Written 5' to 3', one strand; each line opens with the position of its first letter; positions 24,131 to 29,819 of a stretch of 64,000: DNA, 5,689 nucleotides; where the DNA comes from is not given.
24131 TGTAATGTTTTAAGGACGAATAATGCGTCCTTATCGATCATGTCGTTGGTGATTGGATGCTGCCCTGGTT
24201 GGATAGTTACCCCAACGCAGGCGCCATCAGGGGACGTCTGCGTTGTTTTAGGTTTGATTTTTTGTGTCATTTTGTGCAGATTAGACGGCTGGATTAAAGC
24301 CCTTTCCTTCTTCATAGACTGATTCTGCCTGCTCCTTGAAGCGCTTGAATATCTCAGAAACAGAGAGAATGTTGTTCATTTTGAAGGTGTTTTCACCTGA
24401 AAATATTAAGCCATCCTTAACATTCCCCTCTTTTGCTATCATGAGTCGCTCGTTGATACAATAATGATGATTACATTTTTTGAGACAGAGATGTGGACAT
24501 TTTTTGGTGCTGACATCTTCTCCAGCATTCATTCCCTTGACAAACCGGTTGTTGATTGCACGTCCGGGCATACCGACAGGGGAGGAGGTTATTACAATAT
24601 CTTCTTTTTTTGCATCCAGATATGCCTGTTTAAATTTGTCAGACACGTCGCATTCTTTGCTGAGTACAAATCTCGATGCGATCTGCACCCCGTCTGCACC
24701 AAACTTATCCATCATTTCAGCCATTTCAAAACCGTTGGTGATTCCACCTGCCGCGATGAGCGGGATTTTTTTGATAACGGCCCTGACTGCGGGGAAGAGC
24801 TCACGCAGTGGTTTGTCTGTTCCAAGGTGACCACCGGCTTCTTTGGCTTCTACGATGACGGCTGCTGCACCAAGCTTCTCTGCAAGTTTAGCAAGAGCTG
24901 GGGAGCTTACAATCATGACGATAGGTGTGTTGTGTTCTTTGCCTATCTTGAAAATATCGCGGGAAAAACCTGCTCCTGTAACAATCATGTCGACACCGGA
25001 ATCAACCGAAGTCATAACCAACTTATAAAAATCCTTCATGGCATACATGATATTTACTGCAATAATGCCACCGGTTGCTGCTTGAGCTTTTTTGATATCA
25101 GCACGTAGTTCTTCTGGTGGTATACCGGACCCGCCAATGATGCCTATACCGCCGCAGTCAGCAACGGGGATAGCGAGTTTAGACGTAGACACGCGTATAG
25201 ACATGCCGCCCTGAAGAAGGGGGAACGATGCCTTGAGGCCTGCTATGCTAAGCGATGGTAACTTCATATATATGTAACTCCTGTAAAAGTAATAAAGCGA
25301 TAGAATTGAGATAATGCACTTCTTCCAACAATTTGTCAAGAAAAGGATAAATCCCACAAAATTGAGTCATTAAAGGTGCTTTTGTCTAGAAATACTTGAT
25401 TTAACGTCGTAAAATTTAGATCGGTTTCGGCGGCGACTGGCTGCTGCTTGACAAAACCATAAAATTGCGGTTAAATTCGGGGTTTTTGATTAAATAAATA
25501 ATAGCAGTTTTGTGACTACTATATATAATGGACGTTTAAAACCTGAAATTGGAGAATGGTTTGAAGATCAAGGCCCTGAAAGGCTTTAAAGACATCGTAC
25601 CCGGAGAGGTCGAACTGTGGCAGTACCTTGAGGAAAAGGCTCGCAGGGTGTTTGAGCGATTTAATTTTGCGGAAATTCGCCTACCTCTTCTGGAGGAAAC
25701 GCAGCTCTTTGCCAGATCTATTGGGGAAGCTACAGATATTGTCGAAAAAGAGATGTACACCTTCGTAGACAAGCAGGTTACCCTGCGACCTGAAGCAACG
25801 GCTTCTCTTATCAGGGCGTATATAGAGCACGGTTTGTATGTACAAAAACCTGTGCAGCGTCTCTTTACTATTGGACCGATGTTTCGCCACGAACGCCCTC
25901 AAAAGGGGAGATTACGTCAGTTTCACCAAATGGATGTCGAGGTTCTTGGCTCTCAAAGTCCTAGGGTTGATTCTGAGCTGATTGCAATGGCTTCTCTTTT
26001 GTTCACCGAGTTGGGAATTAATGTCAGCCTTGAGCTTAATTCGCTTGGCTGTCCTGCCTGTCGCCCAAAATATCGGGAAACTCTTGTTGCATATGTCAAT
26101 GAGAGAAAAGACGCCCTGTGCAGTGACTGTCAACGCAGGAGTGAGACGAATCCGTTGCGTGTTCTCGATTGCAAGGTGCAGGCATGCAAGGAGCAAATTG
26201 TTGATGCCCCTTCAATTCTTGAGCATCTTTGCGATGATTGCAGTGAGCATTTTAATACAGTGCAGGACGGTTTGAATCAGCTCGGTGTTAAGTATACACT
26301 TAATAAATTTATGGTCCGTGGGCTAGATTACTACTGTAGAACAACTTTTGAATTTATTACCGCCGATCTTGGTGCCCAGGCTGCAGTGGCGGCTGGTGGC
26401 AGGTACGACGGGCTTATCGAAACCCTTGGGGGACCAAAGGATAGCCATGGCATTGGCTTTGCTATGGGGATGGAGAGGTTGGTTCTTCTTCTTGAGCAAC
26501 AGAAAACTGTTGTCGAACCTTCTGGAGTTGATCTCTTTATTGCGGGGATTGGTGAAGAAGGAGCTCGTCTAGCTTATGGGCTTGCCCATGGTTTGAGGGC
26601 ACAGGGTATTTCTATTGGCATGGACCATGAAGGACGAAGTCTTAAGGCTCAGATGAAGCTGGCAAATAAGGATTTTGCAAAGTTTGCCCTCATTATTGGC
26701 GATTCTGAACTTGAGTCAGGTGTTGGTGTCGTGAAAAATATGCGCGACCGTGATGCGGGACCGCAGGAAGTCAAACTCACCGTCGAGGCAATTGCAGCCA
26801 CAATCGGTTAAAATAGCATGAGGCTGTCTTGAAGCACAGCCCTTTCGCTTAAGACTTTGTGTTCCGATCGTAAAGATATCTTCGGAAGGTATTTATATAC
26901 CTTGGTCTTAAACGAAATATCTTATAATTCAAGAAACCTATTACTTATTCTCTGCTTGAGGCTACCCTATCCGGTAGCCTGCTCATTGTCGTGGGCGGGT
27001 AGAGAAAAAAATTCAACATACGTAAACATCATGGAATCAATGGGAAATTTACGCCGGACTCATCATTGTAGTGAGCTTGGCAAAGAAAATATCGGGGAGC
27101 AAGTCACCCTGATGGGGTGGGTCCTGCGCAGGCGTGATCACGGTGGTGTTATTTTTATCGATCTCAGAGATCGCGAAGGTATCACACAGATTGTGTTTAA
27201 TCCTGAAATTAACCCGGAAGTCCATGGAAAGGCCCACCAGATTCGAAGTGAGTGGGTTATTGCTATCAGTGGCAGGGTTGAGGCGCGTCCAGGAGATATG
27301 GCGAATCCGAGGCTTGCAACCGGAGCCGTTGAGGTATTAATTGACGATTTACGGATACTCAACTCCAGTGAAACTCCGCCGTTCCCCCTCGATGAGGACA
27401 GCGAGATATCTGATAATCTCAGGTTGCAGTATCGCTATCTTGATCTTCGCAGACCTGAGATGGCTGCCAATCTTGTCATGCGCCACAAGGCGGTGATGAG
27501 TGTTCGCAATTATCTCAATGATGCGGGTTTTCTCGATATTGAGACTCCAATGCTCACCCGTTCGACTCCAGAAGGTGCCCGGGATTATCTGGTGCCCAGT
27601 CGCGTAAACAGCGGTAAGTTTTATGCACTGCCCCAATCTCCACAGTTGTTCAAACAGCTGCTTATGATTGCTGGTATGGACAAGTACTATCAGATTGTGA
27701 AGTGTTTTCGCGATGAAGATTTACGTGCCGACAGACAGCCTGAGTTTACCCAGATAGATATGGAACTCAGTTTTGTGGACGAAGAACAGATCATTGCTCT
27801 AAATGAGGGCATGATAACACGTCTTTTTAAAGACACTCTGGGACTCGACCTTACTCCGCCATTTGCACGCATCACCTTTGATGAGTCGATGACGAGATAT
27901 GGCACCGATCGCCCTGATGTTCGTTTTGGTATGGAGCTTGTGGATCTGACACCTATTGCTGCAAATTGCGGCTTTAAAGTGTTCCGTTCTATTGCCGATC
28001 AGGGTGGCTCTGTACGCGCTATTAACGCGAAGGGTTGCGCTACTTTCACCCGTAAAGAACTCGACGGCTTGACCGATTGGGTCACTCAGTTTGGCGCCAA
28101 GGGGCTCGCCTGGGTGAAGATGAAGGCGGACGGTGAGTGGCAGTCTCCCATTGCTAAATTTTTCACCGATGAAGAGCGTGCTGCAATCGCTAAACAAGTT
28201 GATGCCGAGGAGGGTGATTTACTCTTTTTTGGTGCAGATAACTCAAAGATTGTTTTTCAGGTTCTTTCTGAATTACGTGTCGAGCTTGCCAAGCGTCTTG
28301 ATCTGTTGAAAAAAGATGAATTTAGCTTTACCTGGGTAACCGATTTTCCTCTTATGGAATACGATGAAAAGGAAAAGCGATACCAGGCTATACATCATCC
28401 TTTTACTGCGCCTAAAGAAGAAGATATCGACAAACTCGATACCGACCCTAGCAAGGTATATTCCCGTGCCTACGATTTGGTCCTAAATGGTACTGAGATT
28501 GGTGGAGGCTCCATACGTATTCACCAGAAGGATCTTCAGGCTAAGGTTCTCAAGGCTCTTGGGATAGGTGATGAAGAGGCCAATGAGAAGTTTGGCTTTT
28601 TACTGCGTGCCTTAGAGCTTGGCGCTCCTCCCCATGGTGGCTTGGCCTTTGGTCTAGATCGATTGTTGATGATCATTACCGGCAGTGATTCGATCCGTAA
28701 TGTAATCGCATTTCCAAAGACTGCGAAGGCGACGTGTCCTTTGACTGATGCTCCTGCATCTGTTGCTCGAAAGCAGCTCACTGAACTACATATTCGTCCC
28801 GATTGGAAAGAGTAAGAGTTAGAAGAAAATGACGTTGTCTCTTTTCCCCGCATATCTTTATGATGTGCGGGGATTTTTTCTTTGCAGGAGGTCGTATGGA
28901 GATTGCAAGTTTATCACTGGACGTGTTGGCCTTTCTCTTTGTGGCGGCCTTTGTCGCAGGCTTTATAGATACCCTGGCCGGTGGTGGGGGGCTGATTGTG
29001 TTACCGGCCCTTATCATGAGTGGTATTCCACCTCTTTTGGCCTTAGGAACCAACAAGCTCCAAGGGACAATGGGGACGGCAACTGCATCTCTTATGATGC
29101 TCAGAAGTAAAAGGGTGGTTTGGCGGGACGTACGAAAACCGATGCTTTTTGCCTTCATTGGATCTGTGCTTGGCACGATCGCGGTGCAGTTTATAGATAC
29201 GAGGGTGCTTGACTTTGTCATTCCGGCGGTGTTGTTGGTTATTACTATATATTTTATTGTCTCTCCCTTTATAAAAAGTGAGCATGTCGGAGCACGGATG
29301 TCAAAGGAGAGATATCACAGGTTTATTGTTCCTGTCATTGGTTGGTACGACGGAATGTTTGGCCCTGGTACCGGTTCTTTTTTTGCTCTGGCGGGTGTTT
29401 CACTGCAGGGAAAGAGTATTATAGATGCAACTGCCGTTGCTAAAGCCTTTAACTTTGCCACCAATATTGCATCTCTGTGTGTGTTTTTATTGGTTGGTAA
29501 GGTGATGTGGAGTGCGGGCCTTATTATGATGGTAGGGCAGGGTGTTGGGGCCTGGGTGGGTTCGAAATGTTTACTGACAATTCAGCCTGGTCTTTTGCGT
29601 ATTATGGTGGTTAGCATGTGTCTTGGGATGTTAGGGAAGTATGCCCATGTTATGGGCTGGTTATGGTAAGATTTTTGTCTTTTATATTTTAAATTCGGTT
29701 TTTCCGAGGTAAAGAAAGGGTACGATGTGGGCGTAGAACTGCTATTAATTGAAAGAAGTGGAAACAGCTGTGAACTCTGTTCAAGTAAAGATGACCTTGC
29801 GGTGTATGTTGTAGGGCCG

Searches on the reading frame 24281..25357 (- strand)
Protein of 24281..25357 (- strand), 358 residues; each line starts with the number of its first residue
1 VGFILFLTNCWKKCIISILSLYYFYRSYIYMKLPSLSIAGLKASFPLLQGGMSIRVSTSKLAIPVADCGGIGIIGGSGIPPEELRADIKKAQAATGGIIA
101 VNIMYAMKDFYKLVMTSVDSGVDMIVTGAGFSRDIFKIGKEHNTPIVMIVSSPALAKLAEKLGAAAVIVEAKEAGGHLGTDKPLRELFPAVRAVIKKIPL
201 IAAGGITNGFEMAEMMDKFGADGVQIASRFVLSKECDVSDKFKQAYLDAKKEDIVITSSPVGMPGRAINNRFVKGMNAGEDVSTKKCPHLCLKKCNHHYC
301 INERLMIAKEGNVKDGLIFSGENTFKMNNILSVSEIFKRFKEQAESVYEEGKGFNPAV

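Call 10: search_protein_families(library=pfam, proteins=[window:24281-25357:-])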
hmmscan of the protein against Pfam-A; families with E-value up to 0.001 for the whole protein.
window:24281-25357:- (358 aa): 1 family
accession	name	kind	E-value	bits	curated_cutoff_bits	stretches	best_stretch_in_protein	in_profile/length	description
PF03060.21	NMO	-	6.3e-45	154.4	28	2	101-339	94-327/331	Nitronate monooxygenase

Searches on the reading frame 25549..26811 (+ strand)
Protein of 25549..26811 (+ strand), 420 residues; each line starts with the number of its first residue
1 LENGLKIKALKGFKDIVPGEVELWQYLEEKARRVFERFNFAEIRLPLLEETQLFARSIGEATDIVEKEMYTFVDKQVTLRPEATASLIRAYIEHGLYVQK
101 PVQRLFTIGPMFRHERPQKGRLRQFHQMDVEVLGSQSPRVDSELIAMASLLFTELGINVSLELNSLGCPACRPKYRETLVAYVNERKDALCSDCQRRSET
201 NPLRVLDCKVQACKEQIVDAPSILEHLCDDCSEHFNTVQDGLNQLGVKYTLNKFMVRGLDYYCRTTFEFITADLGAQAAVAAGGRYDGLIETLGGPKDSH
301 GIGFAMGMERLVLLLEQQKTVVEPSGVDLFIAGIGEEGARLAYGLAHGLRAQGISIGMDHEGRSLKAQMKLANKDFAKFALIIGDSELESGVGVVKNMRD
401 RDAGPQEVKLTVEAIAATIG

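Call 9: search_protein_families(library=pfam, proteins=[window:25549-26811:+])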
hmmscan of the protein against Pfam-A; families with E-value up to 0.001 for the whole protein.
window:25549-26811:+ (420 aa): 5 families
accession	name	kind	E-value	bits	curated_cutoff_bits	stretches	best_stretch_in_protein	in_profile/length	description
PF13393.11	tRNA-synt_His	-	2e-35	123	25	1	12-311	1-308/308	Histidyl-tRNA synthetase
PF00587.30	tRNA-synt_2b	-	4.9e-18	66.3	29.3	1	75-315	9-175/179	tRNA synthetase class II core domain (G, H, P, S and T)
PF03129.25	HGTP_anticodon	-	2e-08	34.7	21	1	331-415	4-87/94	Anticodon binding domain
PF01409.25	tRNA-synt_2d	-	1.1e-07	32.1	19.8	1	15-162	10-161/246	tRNA synthetases class II core domain (F)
PF00152.25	tRNA-synt_2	-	5.7e-07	29.3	25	1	31-155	32-144/308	tRNA synthetases class II (D, K and N)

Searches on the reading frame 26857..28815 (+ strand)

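Call 9: search_protein_families(library=pfam, proteins=[window:26857-28815:+])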
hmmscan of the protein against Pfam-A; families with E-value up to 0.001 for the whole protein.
window:26857-28815:+ (652 aa): 3 families
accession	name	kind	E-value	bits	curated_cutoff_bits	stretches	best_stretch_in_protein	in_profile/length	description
PF00152.25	tRNA-synt_2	-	1.6e-125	418.7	25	1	186-622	2-307/308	tRNA synthetases class II (D, K and N)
PF02938.19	GAD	-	2.1e-25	89.2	23.4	1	376-469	1-94/95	GAD domain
PF01336.31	tRNA_anti-codon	-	2.2e-16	60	27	1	83-168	1-75/75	OB-fold nucleic acid binding domain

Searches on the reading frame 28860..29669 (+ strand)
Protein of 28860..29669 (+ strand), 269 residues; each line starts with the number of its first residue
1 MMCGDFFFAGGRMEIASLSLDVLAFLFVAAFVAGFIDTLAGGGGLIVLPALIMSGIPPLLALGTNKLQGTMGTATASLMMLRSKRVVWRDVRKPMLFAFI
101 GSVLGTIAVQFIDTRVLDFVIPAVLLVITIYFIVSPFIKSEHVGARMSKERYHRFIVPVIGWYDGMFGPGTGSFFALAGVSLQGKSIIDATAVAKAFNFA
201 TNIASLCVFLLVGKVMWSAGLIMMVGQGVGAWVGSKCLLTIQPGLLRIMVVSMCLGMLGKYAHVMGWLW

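Call 9: search_protein_families(library=pfam, proteins=[window:28860-29669:+])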
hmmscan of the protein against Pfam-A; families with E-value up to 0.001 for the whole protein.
window:28860-29669:+ (269 aa): 1 family
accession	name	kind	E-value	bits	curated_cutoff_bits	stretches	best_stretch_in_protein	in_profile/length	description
PF01925.25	TauE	-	3.2e-43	148.5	32.6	1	26-258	1-234/237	Sulfite exporter TauE/SafE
